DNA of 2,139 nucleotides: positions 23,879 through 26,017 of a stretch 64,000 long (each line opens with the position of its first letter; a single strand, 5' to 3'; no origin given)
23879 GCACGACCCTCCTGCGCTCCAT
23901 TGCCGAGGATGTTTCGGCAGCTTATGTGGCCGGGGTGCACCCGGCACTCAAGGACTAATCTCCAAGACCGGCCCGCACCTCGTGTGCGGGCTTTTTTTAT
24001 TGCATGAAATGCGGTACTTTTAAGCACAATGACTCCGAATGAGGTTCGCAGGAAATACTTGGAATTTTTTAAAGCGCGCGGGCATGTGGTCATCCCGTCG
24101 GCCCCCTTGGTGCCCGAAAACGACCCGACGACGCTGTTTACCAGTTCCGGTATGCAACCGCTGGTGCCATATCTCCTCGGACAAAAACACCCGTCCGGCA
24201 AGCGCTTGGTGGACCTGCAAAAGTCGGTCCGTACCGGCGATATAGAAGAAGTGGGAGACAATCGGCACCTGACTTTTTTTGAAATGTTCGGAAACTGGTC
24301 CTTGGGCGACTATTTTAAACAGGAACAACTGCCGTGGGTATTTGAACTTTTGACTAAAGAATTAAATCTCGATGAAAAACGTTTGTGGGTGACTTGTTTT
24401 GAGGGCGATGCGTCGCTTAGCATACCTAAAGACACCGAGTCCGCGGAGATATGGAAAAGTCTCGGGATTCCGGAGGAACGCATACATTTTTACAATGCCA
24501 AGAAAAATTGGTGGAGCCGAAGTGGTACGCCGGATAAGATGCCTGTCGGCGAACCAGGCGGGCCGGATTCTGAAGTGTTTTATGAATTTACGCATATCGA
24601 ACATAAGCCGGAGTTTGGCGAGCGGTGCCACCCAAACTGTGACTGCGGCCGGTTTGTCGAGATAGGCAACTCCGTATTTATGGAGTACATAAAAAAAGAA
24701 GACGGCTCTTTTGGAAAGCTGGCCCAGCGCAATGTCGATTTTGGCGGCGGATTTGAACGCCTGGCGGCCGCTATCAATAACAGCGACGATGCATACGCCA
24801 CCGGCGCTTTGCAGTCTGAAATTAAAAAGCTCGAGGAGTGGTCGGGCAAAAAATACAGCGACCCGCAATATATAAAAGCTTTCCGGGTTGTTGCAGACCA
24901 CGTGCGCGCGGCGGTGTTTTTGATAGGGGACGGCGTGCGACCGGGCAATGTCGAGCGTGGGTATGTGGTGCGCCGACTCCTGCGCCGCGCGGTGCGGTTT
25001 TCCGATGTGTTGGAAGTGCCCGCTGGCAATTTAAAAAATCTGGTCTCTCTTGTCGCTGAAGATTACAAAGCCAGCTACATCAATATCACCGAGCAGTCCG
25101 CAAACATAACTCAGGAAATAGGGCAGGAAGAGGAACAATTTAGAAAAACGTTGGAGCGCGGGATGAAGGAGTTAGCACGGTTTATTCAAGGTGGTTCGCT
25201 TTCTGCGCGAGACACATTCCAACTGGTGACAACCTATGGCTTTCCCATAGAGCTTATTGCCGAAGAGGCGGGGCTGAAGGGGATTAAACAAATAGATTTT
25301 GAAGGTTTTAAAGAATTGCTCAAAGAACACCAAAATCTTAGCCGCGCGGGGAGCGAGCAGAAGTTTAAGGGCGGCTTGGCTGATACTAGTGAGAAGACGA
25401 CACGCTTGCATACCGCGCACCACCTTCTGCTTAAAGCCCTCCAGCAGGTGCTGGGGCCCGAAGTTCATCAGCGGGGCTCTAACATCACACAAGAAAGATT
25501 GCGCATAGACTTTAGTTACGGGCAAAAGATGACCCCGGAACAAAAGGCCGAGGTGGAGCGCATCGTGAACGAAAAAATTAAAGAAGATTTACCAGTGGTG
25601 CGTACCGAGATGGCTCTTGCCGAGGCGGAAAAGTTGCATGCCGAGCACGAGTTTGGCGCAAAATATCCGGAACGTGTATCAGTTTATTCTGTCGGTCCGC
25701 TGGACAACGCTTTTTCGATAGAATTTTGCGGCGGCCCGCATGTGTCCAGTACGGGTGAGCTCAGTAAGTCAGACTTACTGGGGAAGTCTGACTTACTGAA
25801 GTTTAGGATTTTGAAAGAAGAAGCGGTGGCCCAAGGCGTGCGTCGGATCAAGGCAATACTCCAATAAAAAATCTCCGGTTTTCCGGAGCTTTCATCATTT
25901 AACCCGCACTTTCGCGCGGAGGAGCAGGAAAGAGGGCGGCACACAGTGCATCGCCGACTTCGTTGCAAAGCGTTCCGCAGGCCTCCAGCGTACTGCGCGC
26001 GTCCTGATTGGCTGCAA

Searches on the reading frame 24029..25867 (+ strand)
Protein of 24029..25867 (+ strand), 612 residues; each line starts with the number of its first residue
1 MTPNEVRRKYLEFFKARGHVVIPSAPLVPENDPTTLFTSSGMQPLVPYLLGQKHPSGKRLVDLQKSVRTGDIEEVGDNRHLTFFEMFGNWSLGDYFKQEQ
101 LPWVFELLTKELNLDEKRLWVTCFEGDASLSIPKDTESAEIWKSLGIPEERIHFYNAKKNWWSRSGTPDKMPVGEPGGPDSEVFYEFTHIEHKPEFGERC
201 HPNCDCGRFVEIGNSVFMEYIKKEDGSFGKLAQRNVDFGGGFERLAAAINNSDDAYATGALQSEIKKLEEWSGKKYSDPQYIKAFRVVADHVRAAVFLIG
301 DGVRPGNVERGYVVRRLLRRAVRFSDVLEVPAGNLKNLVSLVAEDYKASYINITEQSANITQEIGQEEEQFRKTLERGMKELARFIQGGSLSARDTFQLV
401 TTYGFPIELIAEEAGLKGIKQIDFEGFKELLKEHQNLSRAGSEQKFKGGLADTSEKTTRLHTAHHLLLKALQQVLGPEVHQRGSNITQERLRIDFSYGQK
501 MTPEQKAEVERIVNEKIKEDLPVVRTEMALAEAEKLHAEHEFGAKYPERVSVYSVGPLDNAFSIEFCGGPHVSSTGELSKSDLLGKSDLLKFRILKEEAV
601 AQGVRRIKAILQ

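Call 71: find_related_loci(query=window:24029-25867:+, collection=metagenome_contigs, flank=8000)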
Query window:24029-25867:+ (612 aa) in metagenome_contigs; peptide patterns used: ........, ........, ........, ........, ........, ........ (x = any residue, [..] = any of these).
596 stretches matched a pattern; 436 encode a relative of the query (tblastn E <= 1e-3); the best 80 are kept; 80 distinct loci.
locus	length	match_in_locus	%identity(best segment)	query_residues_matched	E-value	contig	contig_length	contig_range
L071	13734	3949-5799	87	1-612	0e+0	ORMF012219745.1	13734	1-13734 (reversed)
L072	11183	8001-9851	87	1-612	0e+0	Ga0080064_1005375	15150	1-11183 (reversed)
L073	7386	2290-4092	80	1-612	0e+0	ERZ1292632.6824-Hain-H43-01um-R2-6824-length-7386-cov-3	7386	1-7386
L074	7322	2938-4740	80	1-612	0e+0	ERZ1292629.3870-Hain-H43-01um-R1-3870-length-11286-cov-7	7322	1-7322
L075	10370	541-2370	77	1-612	0e+0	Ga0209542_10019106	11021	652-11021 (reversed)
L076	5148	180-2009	77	1-612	0e+0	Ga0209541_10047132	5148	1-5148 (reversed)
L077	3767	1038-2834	75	1-611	0e+0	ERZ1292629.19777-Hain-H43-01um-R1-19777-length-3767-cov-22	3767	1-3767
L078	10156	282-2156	75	1-612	0e+0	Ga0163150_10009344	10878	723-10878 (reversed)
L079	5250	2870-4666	73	1-612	0e+0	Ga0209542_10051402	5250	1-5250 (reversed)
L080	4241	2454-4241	74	1-611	0e+0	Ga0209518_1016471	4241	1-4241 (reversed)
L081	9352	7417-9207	73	1-612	0e+0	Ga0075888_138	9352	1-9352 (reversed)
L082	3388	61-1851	73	1-612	0e+0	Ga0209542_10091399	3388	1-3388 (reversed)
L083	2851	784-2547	72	1-611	0e+0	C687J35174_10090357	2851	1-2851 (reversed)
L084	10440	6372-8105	73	1-612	0e+0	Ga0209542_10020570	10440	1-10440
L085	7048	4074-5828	72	1-612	0e+0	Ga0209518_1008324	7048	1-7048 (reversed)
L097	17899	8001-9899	65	1-612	0e+0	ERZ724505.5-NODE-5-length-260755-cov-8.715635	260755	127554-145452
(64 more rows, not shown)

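Call 82: search_protein_families(library=pfam, proteins=[L079:991-1275:+, L079:1230-2111:+, L079:2368-2583:+, L079:2565-2849:+, L081:2080-2733:+, L081:4281-6215:+, L080:96-992:+, L080:1879-2178:+, L097:6820-7923:+], max_evalue=0.01)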
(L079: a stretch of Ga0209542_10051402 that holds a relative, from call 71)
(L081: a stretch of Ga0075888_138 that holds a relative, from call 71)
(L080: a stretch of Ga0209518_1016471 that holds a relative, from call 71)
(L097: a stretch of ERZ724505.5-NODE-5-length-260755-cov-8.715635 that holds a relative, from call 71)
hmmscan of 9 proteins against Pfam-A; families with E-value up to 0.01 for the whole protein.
L079:991-1275:+ (94 aa): 0 families

L079:1230-2111:+ (293 aa): 1 family
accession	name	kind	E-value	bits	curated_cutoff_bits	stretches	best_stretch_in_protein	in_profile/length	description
PF05225.22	HTH_psq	-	0.0034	17.5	20.4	1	171-197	2-28/45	helix-turn-helix, Psq domain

L079:2368-2583:+ (71 aa): 0 families

L079:2565-2849:+ (94 aa): 3 families
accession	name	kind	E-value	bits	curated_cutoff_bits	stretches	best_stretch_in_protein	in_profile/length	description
PF15738.11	YafQ_toxin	-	1.5e-28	99.3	30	1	13-94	7-88/88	Bacterial toxin of type II toxin-antitoxin system, YafQ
PF05016.21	ParE_toxin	-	1.4e-05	26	23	1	14-91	6-87/89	ParE toxin of type II toxin-antitoxin system, parDE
PF05015.19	HigB-like_toxin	-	0.0087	16.9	27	0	33-82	33-84/91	RelE-like toxin of type II toxin-antitoxin system HigB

L081:2080-2733:+ (217 aa): 0 families

L081:4281-6215:+ (644 aa): 3 families
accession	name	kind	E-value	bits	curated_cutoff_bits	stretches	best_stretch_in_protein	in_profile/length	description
PF13307.12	Helicase_C_2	-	1.4e-15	58.2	25.3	1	480-624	13-169/170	Helicase C-terminal domain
PF00270.35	DEAD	-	1.3e-07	31.9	26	1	70-127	4-62/167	DEAD/DEAH box helicase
PF04851.21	ResIII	-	7.2e-07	29.7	22.5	1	81-237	23-146/164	Type III restriction enzyme, res subunit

L080:96-992:+ (298 aa): 0 families

L080:1879-2178:+ (99 aa): 1 family
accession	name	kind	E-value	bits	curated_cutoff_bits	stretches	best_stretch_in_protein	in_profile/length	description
PF04221.18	RelB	-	1.5e-12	47.7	22.4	1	19-83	3-69/82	RelB antitoxin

L097:6820-7923:+ (367 aa): 0 families

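Call 92: search_protein_families(library=padloc, proteins=[L097:6820-7923:+, L081:2080-2733:+, L081:4281-6215:+, L080:96-992:+, L079:1230-2111:+, L079:991-1275:+], max_evalue=0.01)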
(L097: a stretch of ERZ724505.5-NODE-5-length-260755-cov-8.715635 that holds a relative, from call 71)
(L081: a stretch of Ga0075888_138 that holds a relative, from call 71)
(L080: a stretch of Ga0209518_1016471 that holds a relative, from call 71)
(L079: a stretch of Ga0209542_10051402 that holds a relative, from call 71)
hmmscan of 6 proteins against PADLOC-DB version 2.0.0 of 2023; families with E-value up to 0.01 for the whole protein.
L097:6820-7923:+ (367 aa): 0 families

L081:2080-2733:+ (217 aa): 0 families

L081:4281-6215:+ (644 aa): 13 families
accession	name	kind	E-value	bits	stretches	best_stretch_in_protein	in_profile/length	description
PDLC01439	typeIV_DinG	-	4.3e-31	106.2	1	82-632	35-566/575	CAS-IV-A; associated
PDLC04986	PDC-S28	-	1.1e-09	35.2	1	81-128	52-99/831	-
PDLC01732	typeIV_DinG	-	9.1e-06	22.7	1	530-611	511-592/648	Csf4_3_IVE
PDLC04987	PDC-S28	-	4.4e-05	20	0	88-127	61-100/846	-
PDLC01770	Cas3g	-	0.00017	18.2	1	87-129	32-77/733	-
PDLC01252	Cas3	-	0.00047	17.7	1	88-240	6-104/324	CAS-I; effector_G3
PDLC00938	Cas3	-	0.00079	16.7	0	88-128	6-47/358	CRISPR-associated helicase Cas3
PDLC01758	Cas3b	-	0.00086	15.8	1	89-127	302-342/797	-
PDLC01309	Cas3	-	0.0012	15.3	1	87-129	36-80/710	CAS-I-U; effector_G3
PDLC01765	Cas3c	-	0.0024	14.9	1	87-128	189-231/612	-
PDLC01007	typeIV_DinG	-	0.0035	14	1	222-342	250-366/676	CRISPR type AFERR-associated DEAD/DEAH-box helicase Csf4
PDLC01321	typeIV_DinG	-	0.0063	13.4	1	219-338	186-288/559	CAS-IV-A; associated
PDLC00200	HamB2|HamB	-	0.007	12.4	0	89-128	169-209/865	DEAD-box helicase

L080:96-992:+ (298 aa): 1 family
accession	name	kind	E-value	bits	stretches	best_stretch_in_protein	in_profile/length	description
PDLC03863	LmuB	-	0.0012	15.6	1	219-297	336-413/610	-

L079:1230-2111:+ (293 aa): 0 families

L079:991-1275:+ (94 aa): 0 families

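Call 95: search_solved_structures(query=A8, max_evalue=1)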
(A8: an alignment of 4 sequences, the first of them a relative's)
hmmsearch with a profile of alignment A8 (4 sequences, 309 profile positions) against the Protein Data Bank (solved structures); distinct sequences matched with E-value up to 1: 2.
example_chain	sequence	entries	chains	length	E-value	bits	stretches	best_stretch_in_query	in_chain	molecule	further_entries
7qep_O5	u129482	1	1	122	0.013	18.1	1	200-268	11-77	60S ribosomal protein L35-1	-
2rgo_A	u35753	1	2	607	0.14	14.8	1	246-283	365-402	Alpha-Glycerophosphate Oxidase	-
